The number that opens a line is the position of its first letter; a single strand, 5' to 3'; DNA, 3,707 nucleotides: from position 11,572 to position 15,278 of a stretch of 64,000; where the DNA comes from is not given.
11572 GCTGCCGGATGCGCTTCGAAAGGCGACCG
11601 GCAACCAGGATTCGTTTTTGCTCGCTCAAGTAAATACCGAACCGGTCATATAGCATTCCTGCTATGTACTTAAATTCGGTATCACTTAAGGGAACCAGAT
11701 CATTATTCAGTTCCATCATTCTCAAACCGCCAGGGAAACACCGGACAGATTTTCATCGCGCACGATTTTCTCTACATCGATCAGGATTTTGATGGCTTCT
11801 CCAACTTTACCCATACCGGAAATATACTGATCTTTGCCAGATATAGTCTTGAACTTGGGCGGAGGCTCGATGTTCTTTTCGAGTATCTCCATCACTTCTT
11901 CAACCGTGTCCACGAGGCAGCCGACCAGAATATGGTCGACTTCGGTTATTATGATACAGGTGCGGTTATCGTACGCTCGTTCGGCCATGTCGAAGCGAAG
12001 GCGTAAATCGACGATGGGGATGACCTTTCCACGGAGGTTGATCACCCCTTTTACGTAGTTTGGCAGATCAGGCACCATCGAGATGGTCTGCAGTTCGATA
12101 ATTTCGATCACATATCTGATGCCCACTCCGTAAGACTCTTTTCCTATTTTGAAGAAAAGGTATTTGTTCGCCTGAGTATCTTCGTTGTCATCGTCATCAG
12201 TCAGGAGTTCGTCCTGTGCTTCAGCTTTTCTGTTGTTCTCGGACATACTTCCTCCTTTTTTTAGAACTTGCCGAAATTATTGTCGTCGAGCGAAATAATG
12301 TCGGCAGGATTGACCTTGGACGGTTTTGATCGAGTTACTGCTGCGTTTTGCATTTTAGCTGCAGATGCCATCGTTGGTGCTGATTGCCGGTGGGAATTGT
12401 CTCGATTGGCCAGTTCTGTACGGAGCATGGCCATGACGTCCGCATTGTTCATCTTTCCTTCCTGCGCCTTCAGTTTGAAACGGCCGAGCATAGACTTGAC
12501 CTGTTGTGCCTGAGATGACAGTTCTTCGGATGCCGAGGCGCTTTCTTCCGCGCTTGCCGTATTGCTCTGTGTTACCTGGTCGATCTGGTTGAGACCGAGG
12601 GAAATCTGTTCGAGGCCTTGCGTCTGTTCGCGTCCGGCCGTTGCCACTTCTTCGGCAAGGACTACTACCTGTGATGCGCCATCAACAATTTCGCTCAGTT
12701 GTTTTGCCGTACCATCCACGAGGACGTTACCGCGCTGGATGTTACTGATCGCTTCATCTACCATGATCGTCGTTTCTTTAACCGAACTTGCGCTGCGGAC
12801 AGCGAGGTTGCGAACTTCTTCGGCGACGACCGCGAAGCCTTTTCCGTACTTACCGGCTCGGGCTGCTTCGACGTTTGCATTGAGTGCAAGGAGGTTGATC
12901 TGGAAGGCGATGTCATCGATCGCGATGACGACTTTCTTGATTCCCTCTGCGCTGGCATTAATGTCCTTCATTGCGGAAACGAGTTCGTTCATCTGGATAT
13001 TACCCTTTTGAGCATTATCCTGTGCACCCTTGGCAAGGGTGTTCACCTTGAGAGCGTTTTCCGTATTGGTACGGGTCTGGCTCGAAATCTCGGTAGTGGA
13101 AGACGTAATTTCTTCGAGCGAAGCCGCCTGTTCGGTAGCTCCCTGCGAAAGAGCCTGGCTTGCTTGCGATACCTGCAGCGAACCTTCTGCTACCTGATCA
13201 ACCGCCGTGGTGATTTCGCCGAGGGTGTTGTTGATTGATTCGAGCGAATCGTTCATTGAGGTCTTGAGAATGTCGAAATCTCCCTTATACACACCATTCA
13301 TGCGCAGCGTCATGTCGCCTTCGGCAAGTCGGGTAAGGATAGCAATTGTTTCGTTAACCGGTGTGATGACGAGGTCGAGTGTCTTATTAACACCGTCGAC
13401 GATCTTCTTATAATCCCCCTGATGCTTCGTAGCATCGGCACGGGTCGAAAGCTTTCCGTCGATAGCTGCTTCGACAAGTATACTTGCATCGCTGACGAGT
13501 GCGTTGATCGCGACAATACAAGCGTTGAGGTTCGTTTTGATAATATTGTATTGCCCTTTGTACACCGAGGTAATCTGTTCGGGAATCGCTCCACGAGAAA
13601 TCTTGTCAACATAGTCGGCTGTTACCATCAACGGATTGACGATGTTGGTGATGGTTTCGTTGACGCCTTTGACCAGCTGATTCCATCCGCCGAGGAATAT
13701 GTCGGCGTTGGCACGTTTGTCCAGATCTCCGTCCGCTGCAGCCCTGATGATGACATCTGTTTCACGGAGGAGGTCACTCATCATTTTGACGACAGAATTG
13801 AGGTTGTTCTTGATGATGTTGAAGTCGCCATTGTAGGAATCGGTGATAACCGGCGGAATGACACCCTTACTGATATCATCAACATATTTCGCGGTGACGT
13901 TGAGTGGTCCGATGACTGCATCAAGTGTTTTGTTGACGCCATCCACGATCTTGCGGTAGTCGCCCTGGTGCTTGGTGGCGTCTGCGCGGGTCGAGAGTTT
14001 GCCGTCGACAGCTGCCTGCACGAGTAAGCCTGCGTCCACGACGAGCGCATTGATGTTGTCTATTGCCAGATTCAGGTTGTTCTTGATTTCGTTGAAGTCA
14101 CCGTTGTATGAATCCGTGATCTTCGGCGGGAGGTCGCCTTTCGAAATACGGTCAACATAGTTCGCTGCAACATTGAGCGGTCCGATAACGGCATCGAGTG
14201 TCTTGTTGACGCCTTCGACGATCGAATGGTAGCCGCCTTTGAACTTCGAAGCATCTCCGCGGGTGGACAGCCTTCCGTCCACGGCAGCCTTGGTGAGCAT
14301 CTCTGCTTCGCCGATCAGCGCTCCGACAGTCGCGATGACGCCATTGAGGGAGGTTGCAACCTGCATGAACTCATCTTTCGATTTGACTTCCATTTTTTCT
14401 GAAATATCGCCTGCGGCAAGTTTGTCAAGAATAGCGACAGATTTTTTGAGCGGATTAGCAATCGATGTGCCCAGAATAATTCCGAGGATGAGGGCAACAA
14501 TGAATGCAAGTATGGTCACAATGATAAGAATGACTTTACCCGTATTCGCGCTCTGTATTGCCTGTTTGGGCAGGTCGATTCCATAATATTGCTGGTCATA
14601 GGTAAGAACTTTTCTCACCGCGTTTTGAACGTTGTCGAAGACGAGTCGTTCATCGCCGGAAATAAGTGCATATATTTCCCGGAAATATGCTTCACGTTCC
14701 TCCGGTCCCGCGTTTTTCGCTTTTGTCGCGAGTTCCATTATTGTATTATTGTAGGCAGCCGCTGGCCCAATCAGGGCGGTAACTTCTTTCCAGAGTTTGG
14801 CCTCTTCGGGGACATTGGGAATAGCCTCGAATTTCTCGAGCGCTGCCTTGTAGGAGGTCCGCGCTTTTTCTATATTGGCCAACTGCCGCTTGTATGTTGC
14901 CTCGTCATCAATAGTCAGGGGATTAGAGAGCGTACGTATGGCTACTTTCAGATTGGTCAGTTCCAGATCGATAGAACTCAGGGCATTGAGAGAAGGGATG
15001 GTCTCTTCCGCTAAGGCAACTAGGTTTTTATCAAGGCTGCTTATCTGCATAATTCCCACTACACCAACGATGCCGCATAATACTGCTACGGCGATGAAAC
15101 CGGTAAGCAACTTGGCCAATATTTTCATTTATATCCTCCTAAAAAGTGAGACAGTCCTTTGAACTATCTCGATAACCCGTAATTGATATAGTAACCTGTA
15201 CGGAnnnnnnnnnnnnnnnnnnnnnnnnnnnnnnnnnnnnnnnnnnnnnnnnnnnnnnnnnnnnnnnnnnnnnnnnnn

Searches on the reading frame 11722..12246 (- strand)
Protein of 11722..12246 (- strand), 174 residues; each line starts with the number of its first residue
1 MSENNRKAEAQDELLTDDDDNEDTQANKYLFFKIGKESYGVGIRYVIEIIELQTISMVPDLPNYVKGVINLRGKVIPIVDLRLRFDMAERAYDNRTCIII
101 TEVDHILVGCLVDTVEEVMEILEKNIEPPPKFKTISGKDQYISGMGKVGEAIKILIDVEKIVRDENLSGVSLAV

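Call 7: search_protein_families(library=pfam, proteins=[window:11722-12246:-], max_evalue=0.001)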
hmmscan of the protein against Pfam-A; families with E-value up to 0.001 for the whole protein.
window:11722-12246:- (174 aa): 1 family
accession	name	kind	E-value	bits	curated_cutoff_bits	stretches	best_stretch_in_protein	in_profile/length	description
PF01584.24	CheW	-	8e-38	129.6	23.5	1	28-165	1-137/138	CheW-like domain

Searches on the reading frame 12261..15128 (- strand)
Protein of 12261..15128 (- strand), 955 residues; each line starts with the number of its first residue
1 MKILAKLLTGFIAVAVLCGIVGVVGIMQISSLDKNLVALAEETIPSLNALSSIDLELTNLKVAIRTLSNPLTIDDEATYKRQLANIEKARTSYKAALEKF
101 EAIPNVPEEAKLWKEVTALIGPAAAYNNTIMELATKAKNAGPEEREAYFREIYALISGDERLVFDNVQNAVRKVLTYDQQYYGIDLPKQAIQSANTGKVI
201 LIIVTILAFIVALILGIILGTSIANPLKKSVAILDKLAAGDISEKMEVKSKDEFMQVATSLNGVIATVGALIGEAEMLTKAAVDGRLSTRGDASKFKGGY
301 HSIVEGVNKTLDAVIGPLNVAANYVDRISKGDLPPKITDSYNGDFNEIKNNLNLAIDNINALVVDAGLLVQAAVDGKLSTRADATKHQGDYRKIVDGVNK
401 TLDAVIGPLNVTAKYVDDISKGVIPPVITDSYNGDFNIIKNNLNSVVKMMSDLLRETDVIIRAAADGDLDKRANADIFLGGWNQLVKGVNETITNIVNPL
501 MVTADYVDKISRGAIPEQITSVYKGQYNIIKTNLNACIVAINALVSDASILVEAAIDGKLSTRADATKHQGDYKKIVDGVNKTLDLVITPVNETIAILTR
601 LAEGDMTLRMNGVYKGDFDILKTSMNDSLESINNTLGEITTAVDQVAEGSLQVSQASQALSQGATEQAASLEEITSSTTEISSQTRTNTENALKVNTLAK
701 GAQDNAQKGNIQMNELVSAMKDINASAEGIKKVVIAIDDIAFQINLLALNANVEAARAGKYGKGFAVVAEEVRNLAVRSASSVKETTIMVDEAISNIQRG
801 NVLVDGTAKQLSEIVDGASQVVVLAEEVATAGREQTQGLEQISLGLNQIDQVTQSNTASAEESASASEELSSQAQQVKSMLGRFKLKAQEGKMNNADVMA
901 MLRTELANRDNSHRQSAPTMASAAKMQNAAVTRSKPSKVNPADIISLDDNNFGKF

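Call 7: search_protein_families(library=pfam, proteins=[window:12261-15128:-], max_evalue=0.001)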
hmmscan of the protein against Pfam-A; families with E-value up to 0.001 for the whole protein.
window:12261-15128:- (955 aa): 5 families
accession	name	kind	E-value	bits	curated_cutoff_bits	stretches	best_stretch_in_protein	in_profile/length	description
PF18947.5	HAMP_2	-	1.2e-116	381.2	24.3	5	295-361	1-67/67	HAMP domain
PF00015.26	MCPsignal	-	8.5e-40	136.8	34.6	1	698-853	3-172/172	Methyl-accepting chemotaxis protein (MCP) signalling domain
PF12729.13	4HB_MCP_1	-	2e-17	63.8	27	1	1-180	2-168/181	Four helix bundle sensory module for signal transduction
PF00672.30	HAMP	-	4e-13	49.9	25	0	220-263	3-46/53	HAMP domain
PF02203.21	TarH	-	1e-07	32.5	25.2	1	1-118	5-122/177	Tar ligand binding domain homologue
